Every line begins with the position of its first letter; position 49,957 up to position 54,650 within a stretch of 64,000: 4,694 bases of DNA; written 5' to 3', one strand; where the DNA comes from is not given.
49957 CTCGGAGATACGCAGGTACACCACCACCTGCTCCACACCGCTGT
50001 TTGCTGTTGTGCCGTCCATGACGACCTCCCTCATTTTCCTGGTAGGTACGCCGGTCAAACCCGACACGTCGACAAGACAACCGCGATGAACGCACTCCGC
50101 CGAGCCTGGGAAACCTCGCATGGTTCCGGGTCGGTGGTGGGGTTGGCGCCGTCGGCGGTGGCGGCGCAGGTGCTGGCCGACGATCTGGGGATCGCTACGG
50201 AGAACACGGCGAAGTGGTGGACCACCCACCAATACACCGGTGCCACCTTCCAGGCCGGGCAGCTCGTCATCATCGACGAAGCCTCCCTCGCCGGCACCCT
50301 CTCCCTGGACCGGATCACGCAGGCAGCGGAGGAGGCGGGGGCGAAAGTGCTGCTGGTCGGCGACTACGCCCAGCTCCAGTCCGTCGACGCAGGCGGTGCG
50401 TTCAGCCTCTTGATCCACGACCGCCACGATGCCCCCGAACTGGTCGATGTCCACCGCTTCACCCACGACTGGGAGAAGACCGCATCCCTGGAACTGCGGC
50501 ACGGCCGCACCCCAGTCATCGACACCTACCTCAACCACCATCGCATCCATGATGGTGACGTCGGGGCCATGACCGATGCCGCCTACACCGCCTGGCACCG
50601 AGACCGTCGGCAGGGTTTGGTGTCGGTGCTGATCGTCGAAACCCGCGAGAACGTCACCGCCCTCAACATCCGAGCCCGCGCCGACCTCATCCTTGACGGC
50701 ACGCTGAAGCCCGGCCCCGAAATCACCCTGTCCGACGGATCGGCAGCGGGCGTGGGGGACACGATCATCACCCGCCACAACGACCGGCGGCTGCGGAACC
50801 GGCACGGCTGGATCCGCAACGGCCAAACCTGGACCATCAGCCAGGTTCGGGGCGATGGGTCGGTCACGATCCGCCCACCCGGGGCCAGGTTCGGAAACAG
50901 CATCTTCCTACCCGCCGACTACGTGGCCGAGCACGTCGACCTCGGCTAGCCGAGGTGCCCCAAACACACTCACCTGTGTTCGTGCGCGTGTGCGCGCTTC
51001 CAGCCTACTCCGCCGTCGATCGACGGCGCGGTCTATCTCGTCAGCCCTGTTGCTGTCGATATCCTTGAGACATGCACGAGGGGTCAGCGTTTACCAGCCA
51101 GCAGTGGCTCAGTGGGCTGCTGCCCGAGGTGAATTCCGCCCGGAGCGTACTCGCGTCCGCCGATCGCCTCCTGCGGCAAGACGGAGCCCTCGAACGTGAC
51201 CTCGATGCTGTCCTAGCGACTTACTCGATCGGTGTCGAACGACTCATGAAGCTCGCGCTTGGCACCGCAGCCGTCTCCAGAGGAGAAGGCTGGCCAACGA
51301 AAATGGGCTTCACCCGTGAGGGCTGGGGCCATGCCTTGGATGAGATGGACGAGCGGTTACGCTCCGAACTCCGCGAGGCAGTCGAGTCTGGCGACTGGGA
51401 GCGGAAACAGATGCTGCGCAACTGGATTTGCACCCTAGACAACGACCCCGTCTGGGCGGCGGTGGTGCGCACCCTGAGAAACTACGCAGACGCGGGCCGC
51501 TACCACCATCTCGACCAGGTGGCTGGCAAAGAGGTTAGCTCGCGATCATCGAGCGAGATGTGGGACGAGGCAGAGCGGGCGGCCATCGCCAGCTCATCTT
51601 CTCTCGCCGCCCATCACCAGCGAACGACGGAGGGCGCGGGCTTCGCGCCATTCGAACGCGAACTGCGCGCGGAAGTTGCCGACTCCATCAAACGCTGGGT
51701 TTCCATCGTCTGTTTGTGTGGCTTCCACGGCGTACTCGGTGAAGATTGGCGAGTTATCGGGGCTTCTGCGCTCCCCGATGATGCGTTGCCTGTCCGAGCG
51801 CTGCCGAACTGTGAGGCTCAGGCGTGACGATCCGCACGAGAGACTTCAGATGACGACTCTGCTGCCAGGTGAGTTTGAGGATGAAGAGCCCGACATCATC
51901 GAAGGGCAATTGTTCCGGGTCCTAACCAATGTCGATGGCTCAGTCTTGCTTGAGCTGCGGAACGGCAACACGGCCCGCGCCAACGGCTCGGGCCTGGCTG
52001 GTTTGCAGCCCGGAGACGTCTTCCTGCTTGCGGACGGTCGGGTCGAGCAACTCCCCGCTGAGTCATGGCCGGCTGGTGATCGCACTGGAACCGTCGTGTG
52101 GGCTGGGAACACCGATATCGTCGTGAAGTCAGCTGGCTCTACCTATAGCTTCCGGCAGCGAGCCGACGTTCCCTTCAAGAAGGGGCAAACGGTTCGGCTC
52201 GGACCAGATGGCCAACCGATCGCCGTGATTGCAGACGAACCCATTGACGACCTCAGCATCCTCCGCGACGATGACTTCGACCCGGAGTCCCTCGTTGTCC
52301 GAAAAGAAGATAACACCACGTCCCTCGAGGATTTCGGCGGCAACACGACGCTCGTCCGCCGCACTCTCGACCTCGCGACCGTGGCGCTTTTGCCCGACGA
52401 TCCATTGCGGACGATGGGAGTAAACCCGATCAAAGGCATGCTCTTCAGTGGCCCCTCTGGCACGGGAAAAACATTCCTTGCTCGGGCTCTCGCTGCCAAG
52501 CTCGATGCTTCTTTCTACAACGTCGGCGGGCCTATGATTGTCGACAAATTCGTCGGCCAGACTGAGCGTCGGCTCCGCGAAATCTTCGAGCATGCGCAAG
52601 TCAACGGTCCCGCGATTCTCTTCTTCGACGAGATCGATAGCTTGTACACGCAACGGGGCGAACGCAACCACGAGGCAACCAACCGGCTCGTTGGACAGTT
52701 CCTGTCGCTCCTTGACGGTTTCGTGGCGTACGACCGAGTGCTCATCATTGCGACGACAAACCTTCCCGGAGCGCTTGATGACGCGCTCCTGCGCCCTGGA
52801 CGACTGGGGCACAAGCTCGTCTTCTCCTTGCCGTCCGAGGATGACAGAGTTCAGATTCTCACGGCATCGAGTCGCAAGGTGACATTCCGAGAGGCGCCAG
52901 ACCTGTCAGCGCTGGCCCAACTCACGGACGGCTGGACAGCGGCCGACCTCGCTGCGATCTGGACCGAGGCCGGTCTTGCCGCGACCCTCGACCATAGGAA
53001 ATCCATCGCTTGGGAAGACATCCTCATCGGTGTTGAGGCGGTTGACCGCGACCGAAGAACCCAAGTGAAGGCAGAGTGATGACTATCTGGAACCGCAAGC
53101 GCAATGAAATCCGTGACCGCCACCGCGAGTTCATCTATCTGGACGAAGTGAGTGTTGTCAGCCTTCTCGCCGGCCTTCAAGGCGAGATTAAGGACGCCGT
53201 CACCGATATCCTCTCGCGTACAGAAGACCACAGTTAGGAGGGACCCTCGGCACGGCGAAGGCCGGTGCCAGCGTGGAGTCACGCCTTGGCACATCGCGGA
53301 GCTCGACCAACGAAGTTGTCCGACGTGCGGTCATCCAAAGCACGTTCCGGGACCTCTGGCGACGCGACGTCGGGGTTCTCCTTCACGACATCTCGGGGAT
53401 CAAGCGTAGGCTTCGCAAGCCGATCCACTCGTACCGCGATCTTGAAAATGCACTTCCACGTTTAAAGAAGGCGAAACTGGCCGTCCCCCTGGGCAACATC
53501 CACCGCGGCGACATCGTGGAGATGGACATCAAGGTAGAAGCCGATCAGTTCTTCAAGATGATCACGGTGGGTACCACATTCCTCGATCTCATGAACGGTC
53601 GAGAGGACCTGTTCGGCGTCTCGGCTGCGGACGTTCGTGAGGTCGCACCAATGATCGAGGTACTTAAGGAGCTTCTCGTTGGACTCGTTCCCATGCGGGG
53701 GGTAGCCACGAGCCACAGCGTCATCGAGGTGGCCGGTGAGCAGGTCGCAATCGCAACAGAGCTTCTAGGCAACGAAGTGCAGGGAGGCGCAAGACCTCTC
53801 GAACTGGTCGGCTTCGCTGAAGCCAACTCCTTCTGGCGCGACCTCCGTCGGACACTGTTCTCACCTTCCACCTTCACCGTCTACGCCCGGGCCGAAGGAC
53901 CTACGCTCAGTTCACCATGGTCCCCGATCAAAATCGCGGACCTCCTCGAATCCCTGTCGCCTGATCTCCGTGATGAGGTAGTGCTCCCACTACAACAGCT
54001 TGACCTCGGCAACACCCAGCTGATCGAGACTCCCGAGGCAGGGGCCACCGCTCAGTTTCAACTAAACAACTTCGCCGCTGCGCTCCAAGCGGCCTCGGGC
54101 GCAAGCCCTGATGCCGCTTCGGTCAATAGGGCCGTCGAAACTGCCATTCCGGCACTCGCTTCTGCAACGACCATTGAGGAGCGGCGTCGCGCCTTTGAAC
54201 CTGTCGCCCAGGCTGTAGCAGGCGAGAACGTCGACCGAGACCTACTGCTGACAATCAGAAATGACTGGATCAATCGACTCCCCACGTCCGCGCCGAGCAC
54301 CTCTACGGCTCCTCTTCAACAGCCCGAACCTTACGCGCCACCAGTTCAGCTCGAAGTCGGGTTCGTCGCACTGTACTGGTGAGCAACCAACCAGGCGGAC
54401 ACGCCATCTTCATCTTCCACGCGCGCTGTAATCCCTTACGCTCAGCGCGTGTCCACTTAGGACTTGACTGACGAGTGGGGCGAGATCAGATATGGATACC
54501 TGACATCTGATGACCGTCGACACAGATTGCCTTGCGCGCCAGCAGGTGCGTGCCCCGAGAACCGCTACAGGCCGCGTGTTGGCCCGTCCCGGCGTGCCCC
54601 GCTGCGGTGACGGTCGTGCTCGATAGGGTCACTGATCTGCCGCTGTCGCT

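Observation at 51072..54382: Unassigned four-ORF module (hypothetical – classic AAA+ ATPase – small ORF – hypothetical) embedded as lower-GC cargo in the mobile island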

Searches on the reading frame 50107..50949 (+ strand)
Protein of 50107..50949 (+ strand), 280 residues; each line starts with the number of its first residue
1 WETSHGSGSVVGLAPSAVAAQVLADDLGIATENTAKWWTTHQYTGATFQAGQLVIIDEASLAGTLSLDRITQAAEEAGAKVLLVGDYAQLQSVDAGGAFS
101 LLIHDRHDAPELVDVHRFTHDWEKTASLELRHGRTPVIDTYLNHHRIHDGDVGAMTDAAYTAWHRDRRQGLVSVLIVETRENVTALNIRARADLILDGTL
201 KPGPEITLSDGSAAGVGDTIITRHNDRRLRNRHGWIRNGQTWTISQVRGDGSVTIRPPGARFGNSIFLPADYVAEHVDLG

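Call 66: search_protein_families(library=pfam, proteins=[window:50107-50949:+], max_evalue=0.00001)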
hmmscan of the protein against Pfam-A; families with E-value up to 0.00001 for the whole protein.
window:50107-50949:+ (280 aa): 2 families
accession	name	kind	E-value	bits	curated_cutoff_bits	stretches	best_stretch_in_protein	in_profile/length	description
PF13604.12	AAA_30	-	6.3e-45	153.7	27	1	6-151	46-190/191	AAA domain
PF22232.2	TraI_hel_assoc_N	-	2.7e-08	34.8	27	1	9-85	25-99/99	TraI helicase-associated ssDNA bd, N-terminal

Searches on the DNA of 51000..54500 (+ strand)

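Call 7: search_dna_similar(query=window:51000-54500:+, collection=plasmids, mode=near)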
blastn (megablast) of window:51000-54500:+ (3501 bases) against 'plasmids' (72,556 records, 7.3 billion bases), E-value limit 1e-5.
No match.

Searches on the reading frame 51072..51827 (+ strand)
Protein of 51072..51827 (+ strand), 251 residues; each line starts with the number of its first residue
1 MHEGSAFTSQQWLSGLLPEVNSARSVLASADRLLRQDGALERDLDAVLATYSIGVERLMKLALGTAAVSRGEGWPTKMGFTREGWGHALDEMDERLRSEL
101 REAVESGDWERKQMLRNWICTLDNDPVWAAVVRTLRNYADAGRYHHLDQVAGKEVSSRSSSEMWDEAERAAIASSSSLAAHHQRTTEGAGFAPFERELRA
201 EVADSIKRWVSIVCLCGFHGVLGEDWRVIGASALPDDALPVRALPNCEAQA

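Call 3: search_protein_families(library=pfam, proteins=[window:51072-51827:+], max_evalue=0.1)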
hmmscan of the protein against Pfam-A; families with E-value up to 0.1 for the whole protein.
window:51072-51827:+ (251 aa): 0 families

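Call 4: search_protein_families(library=padloc, proteins=[window:51072-51827:+], max_evalue=0.1)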
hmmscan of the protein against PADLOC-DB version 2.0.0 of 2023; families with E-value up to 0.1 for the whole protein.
window:51072-51827:+ (251 aa): 0 families

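Call 5: search_protein_families(library=ncbifam, proteins=[window:51072-51827:+], max_evalue=0.1)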
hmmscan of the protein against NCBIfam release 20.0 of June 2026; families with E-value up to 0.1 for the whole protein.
window:51072-51827:+ (251 aa): 0 families

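Call 16: search_protein_families(library=padloc, proteins=[window:51072-51827:+], max_evalue=10)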
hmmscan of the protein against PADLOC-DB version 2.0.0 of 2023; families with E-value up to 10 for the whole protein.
window:51072-51827:+ (251 aa): 0 families

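Call 24: find_homologous_proteins(query=window:51072-51827:+)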
Query window:51072-51827:+ (251 aa): 61 proteins with E <= 0.001 among 5432 candidates.
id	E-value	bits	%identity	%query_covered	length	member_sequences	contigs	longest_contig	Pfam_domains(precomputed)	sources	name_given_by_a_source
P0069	3.1e-156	536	95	100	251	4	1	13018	-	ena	-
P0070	9.8e-146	502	91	100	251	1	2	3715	-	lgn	-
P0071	2.4e-142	491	87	100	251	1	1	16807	-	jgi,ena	-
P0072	5.6e-141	486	87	100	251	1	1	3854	-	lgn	-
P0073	9.0e-141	486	86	100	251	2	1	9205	-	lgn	-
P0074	2.4e-140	484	87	100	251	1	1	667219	-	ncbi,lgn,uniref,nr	ncbi:hypothetical protein [Jonesia quinghaiensis]|uniref:hypothetical protein n=1 Tax=Jonesia quingh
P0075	1.1e-139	482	84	100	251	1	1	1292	-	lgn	-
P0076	2.1e-135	468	82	99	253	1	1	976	-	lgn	-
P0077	7.6e-129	447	80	99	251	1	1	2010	-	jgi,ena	-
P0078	9.1e-129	446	78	100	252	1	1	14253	-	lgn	-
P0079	5.5e-128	444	80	99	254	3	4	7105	-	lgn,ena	-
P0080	1.2e-127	443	78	100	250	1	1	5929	-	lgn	-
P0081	2.6e-126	438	78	99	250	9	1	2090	-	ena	-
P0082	6.1e-126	437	80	98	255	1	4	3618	-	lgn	-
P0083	1.4e-125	436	76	100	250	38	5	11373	-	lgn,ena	-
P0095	2.1e-121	422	74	100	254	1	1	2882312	-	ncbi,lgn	ncbi:MAG: hypothetical protein ACNYNX_08320 [Leucobacter sp.]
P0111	2.9e-105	369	66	99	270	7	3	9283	-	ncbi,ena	-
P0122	7.2e-81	290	55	97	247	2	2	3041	-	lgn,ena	-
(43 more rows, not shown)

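Call 42: predict_structure(alignment_id=A3)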
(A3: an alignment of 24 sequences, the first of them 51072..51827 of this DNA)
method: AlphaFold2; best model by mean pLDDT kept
length: 251 residues; sequences in the alignment: 24
mean_pLDDT: 90.8   pTM: 0.90
mean pLDDT of the five models: 90.8, 88.7, 88.6, 86.8, 85.8
residues with pLDDT >= 90: 178; 70-90: 61; 50-70: 12; < 50: 0
segments of 3 or more residues with pLDDT < 50: none
pLDDT, mean of each block of 10 residues (from residue 1): 78 93 95 93 92 95 92 81 74 95 93 94 97 94 87 90 96 97 97 96 97 90 91 87 81 50
secondary structure, 60 per line:
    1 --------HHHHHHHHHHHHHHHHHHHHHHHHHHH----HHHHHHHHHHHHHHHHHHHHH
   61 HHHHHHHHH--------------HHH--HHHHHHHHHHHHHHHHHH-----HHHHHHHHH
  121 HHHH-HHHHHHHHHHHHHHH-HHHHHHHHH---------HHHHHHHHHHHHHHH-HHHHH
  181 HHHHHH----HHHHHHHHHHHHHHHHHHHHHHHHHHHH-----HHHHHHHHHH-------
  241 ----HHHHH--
elements in order: H9-35 H40-69 H89-106 H112-124 H126-140 H142-150 H160-174 H176-186 H191-218 H224-233 H245-249

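Call 65: search_protein_families(library=phrogs, proteins=[window:51072-51827:+], max_evalue=0.01)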
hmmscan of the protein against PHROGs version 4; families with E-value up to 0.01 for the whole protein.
window:51072-51827:+ (251 aa): 0 families

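Call 80: find_encoding_contigs(protein=P0111, flank=6000, max_places=2)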
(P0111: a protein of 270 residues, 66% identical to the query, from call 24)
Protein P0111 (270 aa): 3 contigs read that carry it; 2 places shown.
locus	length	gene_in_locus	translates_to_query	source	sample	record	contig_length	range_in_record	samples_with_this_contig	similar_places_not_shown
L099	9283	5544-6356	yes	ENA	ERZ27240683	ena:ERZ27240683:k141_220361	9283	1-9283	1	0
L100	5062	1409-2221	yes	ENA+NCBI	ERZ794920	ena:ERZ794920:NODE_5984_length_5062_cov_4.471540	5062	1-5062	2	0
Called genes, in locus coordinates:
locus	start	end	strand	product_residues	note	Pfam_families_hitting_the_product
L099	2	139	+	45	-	?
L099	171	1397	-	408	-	-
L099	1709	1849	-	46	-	-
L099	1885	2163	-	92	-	PF13031:DUF3892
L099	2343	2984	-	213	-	-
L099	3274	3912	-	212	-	-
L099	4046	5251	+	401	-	-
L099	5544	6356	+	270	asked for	-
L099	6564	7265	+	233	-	-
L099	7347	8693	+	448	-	PF13175:AAA_15 (faint), PF13476:AAA_23 (weak), PF02463:SMC_N (faint), PF13304:AAA_21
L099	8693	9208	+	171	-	PF13707:RloB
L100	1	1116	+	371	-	?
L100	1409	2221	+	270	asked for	-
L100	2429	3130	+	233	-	-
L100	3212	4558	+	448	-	PF13175:AAA_15 (faint), PF13476:AAA_23 (weak), PF02463:SMC_N (faint), PF13304:AAA_21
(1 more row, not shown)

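Call 81: find_encoding_contigs(protein=P0095, flank=8000, max_places=1)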
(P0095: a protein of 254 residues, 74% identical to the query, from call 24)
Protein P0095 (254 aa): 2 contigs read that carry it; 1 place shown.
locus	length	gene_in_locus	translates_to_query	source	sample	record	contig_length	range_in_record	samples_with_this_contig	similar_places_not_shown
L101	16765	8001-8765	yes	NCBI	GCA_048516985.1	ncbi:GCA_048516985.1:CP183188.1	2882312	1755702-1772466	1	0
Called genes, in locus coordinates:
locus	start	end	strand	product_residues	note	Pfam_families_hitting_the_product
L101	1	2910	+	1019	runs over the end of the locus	PF02384:N6_Mtase (weak), PF07669:Eco57I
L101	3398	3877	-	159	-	PF00583:Acetyltransf_1, PF13508:Acetyltransf_7 (weak)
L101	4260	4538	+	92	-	-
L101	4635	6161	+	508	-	PF00239:Resolvase, PF13408:Zn_ribbon_recom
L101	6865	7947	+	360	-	PF12686:DUF3800 (weak)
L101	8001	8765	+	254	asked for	-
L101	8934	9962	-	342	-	-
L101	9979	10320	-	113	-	-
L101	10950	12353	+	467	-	PF12832:MFS_1_like (faint), PF00083:Sugar_tr (faint), PF07690:MFS_1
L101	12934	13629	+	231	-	PF01638:HxlR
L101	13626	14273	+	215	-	PF01872:RibD_C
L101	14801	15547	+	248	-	PF02517:Rce1-like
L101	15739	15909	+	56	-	-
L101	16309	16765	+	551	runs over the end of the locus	PF03193:RsgA_GTPase (faint), PF00005:ABC_tran, PF02463:SMC_N (faint), PF13476:AAA_23 (faint), PF13555:AAA_29 (faint), PF25199:nSTAND_NTPase5 (faint), PF00005:ABC_tran, PF13304:AAA_21 (weak), +1 more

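Call 82: find_encoding_contigs(protein=P0122, flank=6000, max_places=2)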
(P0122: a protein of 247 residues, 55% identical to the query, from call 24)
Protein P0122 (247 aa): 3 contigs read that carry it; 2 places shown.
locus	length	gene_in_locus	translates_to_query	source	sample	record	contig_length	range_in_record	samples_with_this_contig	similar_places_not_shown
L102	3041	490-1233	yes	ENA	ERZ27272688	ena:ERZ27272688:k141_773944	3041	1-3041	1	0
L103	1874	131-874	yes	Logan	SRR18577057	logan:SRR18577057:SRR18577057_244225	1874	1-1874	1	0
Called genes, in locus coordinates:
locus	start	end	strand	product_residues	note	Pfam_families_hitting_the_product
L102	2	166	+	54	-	?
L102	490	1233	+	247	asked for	-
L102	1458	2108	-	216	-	PF10708:DUF2510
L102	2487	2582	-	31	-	PF01695:IstB_IS21 (weak)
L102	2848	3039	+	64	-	?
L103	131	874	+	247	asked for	-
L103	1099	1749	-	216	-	PF10708:DUF2510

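Call 88: fold_search(model_id=the predicted structure, library=pdb)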
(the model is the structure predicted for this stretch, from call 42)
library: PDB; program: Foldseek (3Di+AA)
matches with E <= 10: 338; with E <= 0.001: 0
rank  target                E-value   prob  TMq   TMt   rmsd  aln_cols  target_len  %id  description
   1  6e9v_A                2.0e-01  0.20  0.16  0.19  21.7       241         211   18  DHF79 filament (released 2018-11-21)
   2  9esd_A                3.4e-01  0.13  0.20  0.18  22.4       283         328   13  Holo TDO with a bound inhibitor (released 2025-03-05)
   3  6xmj_Q                3.7e-01  0.38  0.26  0.31  14.6       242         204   13  Human 20S proteasome bound to an engineered 11S (PA26) activator (released 2020-07-22)
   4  6xmj_O                7.1e-01  0.25  0.26  0.30  15.9       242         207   13  Human 20S proteasome bound to an engineered 11S (PA26) activator (released 2020-07-22)
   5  3jtl_O                7.4e-01  0.23  0.26  0.28  15.0       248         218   14  Crystal structure of archaeal 20S proteasome in complex with mutated P26 activator (released 2009-11-03)
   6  8e0o_B                7.8e-01  0.13  0.17  0.20  19.2       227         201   14  Heterotrimeric variant of tcTRP9, hetBGL03-15-18 (released 2023-04-12)
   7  2cmr_A                8.5e-01  0.09  0.17  0.20  19.4       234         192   13  Crystal structure of the HIV-1 neutralizing antibody D5 Fab bound to the gp41 inner-core mimetic 5-helix (released 2006-10-16)
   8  8q3v_C                8.9e-01  0.13  0.22  0.22  19.4       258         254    9  Cryo-EM structure of the methanogenic Na+ translocating N5-methyl-H4MPT:CoM methyltransferase complex (released 2024-07-10)
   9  8gyz_B                1.0e+00  0.12  0.20  0.22  16.8       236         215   12  Crystal structure of transcription factor TGA7 from Arabidopsis (released 2022-11-30)
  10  9esf_B                1.1e+00  0.09  0.21  0.18  22.7       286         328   13  Holo IDO with a bound inhibitor (released 2025-03-05)
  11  8gjg_A                1.1e+00  0.07  0.13  0.18  14.4       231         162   13  De novo design of high-affinity protein binders to bioactive helical peptides (released 2024-01-10)
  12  8djk_B                1.1e+00  0.07  0.16  0.16  18.2       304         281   12  HMGCR-UBIAD1 Complex State 2 (released 2022-08-03)
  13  9esf_A                1.2e+00  0.09  0.21  0.18  23.1       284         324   14  Holo IDO with a bound inhibitor (released 2025-03-05)
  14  7rtb_R                1.2e+00  0.09  0.20  0.14  20.0       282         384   10  Peptide-19 bound to the Glucagon-Like Peptide-1 Receptor (GLP-1R) (released 2021-10-06)
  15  7s1m_R                1.4e+00  0.07  0.19  0.14  19.8       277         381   11  Ex4-D-Ala bound to the glucagon-like peptide-1 receptor/g protein complex (conformer 1) (released 2022-01-05)
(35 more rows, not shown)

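Call 96: search_protein_families(library=padloc, proteins=[L099:4046-5251:+, L099:6564-7265:+, L099:7347-8693:+, L099:8693-9208:+, L101:6865-7947:+, L101:4635-6161:+, L101:8934-9962:-], max_evalue=0.00001)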
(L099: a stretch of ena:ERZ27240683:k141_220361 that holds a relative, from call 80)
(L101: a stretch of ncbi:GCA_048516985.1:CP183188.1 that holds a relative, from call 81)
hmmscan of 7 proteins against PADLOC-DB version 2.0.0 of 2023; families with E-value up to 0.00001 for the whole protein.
L099:4046-5251:+ (401 aa): 1 family
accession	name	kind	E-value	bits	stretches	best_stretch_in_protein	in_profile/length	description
PDLC03841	LeoBC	-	4.5e-06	24.1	1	149-347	319-516/601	-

L099:6564-7265:+ (233 aa): 0 families

L099:7347-8693:+ (448 aa): 25 families
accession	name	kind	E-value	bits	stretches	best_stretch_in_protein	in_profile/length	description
PDLC02335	AbiLi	-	2.7e-78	261.3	1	1-438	48-293/326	AbiLi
PDLC02980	AriA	-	1.5e-33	115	1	45-377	2-303/304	-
PDLC04182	HEC-01A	-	8.6e-15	52.6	1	304-410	280-379/406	-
PDLC04176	HEC-01A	-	5.1e-13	47.1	1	305-427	251-366/371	-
PDLC04178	HEC-01A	-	6.4e-11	39.9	0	303-378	258-332/399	-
PDLC04392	PDC-M07A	-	7.5e-11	39.7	1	309-414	285-387/432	-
PDLC04391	PDC-M07A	-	1e-10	39.2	1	311-413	285-384/412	-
PDLC02979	AriA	-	8.3e-10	37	0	331-376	328-372/373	-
PDLC04393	PDC-M07A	-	6.4e-09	33.3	1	311-414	289-389/435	-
PDLC04570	PDC-M31A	-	2.2e-07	28.4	1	309-431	269-394/395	-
PDLC00271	PtuA1|PtuA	-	2.3e-07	28.7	0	318-382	265-327/421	AAA ATPase domain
PDLC04541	PDC-M25A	-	2.3e-07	28.2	0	311-411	252-343/380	-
PDLC04149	HEC-04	-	4.9e-07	26.7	0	322-391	223-286/494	-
PDLC00301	PtuA1|PtuA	-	5.5e-07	26.9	0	331-404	282-347/429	AAA ATPase domain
PDLC04183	HEC-01A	-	8.1e-07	26.4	0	331-403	305-369/402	-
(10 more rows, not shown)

L099:8693-9208:+ (171 aa): 1 family
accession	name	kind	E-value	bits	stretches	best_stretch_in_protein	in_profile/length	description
PDLC02337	AbiLii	-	1e-13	50.3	1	9-126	22-67/170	AbiLii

L101:6865-7947:+ (360 aa): 0 families

L101:4635-6161:+ (508 aa): 0 families

L101:8934-9962:- (342 aa): 0 families
